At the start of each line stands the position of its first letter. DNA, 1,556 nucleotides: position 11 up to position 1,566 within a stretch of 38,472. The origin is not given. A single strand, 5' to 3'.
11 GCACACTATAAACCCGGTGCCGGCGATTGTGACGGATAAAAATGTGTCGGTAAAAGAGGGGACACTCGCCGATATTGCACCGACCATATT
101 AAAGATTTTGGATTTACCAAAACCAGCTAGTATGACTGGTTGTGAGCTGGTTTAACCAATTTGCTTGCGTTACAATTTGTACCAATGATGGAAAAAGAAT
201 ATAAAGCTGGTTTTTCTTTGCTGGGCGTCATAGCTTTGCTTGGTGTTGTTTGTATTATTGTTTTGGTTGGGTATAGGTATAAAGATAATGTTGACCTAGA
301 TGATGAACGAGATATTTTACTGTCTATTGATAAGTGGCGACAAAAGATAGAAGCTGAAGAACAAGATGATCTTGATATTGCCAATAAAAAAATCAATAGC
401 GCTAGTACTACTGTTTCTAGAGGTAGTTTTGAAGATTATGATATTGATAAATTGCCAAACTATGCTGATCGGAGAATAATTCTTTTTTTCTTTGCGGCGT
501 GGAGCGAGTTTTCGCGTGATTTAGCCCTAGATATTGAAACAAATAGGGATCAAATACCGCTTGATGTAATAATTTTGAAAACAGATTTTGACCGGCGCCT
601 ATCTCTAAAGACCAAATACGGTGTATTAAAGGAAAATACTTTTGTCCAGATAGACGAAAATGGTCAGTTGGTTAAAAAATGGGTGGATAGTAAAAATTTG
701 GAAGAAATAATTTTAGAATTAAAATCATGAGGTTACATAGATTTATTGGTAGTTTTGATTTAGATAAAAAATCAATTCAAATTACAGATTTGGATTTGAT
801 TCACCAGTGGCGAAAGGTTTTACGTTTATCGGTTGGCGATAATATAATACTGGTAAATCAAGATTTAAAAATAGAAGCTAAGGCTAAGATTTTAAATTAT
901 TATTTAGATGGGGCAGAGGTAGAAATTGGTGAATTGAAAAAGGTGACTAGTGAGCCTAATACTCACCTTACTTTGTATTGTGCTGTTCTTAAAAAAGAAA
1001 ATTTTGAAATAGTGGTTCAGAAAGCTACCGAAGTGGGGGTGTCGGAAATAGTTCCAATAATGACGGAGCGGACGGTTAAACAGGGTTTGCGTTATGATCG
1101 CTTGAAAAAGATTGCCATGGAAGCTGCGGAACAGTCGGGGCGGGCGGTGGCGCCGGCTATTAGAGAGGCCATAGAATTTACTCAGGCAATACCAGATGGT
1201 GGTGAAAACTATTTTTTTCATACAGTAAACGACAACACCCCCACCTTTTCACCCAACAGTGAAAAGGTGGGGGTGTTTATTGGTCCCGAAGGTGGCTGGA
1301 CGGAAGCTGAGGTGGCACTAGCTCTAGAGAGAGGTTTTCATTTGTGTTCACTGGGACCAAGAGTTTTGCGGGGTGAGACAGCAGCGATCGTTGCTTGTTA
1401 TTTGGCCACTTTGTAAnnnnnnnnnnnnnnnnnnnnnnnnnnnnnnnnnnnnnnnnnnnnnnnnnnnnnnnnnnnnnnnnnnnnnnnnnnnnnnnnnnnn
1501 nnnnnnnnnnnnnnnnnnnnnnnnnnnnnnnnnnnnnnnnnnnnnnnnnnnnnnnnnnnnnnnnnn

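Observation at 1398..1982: Cytoplasmic protein built almost entirely of about 23 G-[DN]-[VIT]-[ST]-x-[IL]-x heptads, with no family I can assign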

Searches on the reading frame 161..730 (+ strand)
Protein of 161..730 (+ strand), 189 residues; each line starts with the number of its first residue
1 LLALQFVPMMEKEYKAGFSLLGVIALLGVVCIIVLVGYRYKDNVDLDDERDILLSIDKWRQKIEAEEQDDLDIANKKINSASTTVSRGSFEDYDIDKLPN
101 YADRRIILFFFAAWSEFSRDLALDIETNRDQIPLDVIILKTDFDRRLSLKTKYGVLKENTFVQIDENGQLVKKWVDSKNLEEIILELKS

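Call 13: search_protein_families(library=pfam, proteins=[window:161-730:+], max_evalue=0.001)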
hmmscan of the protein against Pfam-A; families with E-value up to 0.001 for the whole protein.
window:161-730:+ (189 aa): 1 family
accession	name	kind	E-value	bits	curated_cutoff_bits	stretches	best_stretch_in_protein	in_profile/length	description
PF00085.26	Thioredoxin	-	0.00088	19.7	23.5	0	102-186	17-100/103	Thioredoxin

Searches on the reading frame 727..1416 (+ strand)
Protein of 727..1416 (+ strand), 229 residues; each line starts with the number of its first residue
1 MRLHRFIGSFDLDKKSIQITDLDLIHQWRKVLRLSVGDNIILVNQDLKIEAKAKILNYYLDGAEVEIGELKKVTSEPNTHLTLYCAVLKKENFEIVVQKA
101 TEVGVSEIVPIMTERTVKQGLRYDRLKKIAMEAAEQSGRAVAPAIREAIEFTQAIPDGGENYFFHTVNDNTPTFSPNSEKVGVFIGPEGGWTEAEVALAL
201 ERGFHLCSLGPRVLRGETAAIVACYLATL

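Call 13: search_protein_families(library=pfam, proteins=[window:727-1416:+], max_evalue=0.001)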
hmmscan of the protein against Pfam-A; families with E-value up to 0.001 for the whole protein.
window:727-1416:+ (229 aa): 2 families
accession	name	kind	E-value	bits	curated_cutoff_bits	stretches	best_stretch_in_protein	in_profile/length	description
PF04452.19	Methyltrans_RNA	-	1.3e-42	145.6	23.9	1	77-225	3-162/165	RNA methyltransferase domain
PF20260.4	PUA_4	-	0.00039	20.9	23.9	0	28-55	9-35/48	RNA methyltransferase PUA domain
